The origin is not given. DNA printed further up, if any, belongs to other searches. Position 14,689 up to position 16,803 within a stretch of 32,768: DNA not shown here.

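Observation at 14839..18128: Compact three-gene periplasmic copper module of unknown function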

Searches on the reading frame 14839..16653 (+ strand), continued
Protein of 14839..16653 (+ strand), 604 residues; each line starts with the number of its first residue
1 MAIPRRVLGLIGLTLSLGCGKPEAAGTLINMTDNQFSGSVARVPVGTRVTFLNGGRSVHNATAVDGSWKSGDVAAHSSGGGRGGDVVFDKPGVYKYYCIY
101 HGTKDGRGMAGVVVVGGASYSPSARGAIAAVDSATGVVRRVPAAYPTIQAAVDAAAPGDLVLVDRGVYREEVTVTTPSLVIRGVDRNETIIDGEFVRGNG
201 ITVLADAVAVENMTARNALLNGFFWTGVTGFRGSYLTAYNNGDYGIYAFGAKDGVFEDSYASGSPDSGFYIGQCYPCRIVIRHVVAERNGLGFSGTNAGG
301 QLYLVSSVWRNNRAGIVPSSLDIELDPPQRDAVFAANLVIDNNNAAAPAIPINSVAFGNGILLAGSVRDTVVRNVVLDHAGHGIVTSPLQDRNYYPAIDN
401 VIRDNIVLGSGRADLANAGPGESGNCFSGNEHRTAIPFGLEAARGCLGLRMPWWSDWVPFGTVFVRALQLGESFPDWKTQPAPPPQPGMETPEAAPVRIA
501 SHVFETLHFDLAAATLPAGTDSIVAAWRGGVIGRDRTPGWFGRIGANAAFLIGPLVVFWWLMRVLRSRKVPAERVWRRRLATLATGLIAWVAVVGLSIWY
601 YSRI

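Call 35: predict_structure(alignment_id=A2)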
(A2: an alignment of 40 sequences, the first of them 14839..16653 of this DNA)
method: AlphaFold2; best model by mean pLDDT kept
length: 604 residues; sequences in the alignment: 40
mean_pLDDT: 88.1   pTM: 0.87
mean pLDDT of the five models: 88.1, 88.0, 87.3, 84.8, 76.0
residues with pLDDT >= 90: 323; 70-90: 238; 50-70: 41; < 50: 2
segments of 3 or more residues with pLDDT < 50: none
pLDDT, mean of each block of 10 residues (from residue 1): 66 69 67 77 84 83 92 74 82 92 83 88 84 96 97 97 98 96 98 89 96 96 93 98 92 97 96 90 97 90 97 90 62 97 93 87 93 97 91 84 96 91 92 92 85 81 82 85 95 95 91 95 92 77 85 82 76 75 86 90 82
secondary structure, 60 per line:
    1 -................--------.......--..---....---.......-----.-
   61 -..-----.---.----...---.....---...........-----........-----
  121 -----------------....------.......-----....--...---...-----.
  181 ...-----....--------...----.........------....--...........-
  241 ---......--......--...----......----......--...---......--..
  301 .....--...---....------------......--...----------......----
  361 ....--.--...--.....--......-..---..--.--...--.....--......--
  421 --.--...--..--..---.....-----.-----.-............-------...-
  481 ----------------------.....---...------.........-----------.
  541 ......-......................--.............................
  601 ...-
elements in order: H2-17 E26-32 E40-43 E47-53 E84-88 E92-102 E108-115 E138-141 H148-154 E160-163 E166-168 E172-174 E180-183 E189-192 E201-203 E208-216 E223-226 E229-239 E244-249 E252-257 E260-262 E267-272 E277-282 E285-287 E291-296 E299-305 E308-310 E314-317 E330-335 E338-340 H351-356 E361-364 E370-372 E375-379 E382-387 E401-403 E406-410 E413-418 E426-428 H440-443 H458-469 H503-507 H520-528 H540-546 H548-569 H572-603

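Call 38: fold_search(model_id=the predicted structure, library=pdb)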
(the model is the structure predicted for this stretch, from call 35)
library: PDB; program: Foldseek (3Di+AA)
matches with E <= 10: 884; with E <= 0.001: 118
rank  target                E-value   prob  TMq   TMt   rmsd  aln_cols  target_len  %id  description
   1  5lw3                  1.3e-07  1.00  0.35  0.54   5.4       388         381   15  Azotobacter vinelandii Mannuronan C-5 epimerase AlgE6 A-module (released 2017-10-25)
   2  2pyg_B                6.0e-07  1.00  0.32  0.48   8.3       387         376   18  Azotobacter vinelandii Mannuronan C-5 epimerase AlgE4 A-module (released 2008-05-27)
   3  2pyh_A                6.3e-07  1.00  0.32  0.50   8.4       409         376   16  Azotobacter vinelandii Mannuronan C-5 epimerase AlgE4 A-module complexed with mannuronan trisaccharide (released 2008-05-27)
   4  2pyg_A                1.0e-06  1.00  0.36  0.55   6.2       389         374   16  Azotobacter vinelandii Mannuronan C-5 epimerase AlgE4 A-module (released 2008-05-27)
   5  2pyh_B                1.3e-06  1.00  0.36  0.54   6.6       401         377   15  Azotobacter vinelandii Mannuronan C-5 epimerase AlgE4 A-module complexed with mannuronan trisaccharide (released 2008-05-27)
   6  8jaz_A                1.9e-06  1.00  0.28  0.34   8.2       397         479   16  Structure of the alginate epimerase/lyase complexed with di-mannuronic acid (released 2024-05-08)
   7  6kfn                  3.9e-06  1.00  0.33  0.63   5.7       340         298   17  Crystal structure of alginate lyase from Paenibacillus sp. str. FPU-7 (released 2019-10-30)
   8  7chu_A                6.0e-06  1.00  0.35  0.41   6.8       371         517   13  Geobacillus virus E2 - ORF18 (released 2021-04-14)
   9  4ozz                  6.3e-06  1.00  0.30  0.42   8.8       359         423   12  Crystal Structure of the periplasmic alginate epimerase AlgG T265N T268M double mutant (released 2015-03-04)
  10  7dmk_B                9.4e-06  1.00  0.29  0.25   8.4       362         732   14  PL6 alginate lyase BcAlyPL6 (released 2021-10-06)
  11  8ja4                  1.4e-05  1.00  0.33  0.40   6.7       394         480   16  Structure of the alginate epimerase/lyase (released 2024-05-08)
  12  1ofm_A                1.9e-05  1.00  0.30  0.36  15.1       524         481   10  CRYSTAL STRUCTURE OF CHONDROITINASE B COMPLEXED TO CHONDROITIN 4-SULFATE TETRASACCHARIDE (released 2004-04-19)
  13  4nk6                  2.3e-05  1.00  0.29  0.41   8.6       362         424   13  Crystal Structure of the periplasmic alginate epimerase AlgG (released 2014-01-15)
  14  1ru4                  2.6e-05  1.00  0.29  0.42   7.3       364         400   14  Crystal structure of pectate lyase Pel9A (released 2004-04-13)
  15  4ozy                  3.7e-05  1.00  0.29  0.41   9.2       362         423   12  Crystal Structure of the periplasmic alginate epimerase AlgG T265N mutant (released 2015-03-04)
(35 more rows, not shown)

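Call 41: search_solved_structures(query=A2, max_evalue=1)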
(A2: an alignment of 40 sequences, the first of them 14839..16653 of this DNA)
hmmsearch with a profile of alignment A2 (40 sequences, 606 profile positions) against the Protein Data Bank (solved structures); distinct sequences matched with E-value up to 1: 72 (the best 60 are shown).
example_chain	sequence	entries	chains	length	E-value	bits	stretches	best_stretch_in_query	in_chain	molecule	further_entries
5fc9_A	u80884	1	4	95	4.7e-11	45.2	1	38-106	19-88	Blue (Type 1) copper domain protein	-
1j5c_A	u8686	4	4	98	2.9e-10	42.6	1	37-117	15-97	PLASTOCYANIN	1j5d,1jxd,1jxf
1m9w_A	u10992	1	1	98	3e-10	42.5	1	37-117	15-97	plastocyanin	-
1bxu_A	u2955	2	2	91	4e-10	42.1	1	37-117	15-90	PLASTOCYANIN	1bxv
1sfd_A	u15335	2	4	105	1.2e-09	40.6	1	23-109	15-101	Amicyanin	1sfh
3ply_A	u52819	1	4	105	1.5e-09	40.2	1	23-109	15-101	Amicyanin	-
1pcs_A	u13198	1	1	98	2.9e-09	39.3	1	37-117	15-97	PLASTOCYANIN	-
3rym_A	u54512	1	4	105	1.1e-08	37.3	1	23-109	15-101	Amicyanin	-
1sf3_A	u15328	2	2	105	1.8e-08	36.6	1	23-109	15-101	Amicyanin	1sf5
2idt_A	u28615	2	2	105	2e-08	36.5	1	23-109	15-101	Amicyanin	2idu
3tu6_A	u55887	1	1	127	2.2e-08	36.4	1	37-129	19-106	Pseudoazurin (Blue copper protein)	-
2qdv_A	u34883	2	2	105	2.3e-08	36.3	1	23-109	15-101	Amicyanin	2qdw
2idq_A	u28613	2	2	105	3e-08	35.9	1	23-109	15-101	Amicyanin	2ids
1mda_A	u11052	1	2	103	3.2e-08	35.9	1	23-109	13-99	AMICYANIN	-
1aac_A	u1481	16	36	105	3.2e-08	35.9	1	23-109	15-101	AMICYANIN | PROTEIN (AMICYANIN)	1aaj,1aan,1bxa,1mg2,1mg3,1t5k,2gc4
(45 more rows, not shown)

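Call 69: list_cluster_members(proteins=[window:14839-16653:+, window:16657-17640:+, window:17766-18128:+])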
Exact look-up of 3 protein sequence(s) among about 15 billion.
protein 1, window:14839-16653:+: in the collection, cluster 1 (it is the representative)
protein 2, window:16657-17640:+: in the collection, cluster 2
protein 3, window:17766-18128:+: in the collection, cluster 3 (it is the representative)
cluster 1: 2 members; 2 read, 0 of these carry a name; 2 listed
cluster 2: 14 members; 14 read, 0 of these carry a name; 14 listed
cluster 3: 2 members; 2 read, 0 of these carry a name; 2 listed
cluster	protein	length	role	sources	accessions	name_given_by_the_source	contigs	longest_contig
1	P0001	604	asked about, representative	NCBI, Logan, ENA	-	-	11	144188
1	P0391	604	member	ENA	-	-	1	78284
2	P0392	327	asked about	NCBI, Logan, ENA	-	-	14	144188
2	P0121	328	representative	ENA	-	-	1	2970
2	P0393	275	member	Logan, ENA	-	-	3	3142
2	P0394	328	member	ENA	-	-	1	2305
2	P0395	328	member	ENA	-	-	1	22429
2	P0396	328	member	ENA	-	-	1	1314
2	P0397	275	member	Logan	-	-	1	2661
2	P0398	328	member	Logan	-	-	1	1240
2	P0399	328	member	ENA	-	-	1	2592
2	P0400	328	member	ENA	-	-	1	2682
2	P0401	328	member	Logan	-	-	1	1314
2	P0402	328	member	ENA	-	-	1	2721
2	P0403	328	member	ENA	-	-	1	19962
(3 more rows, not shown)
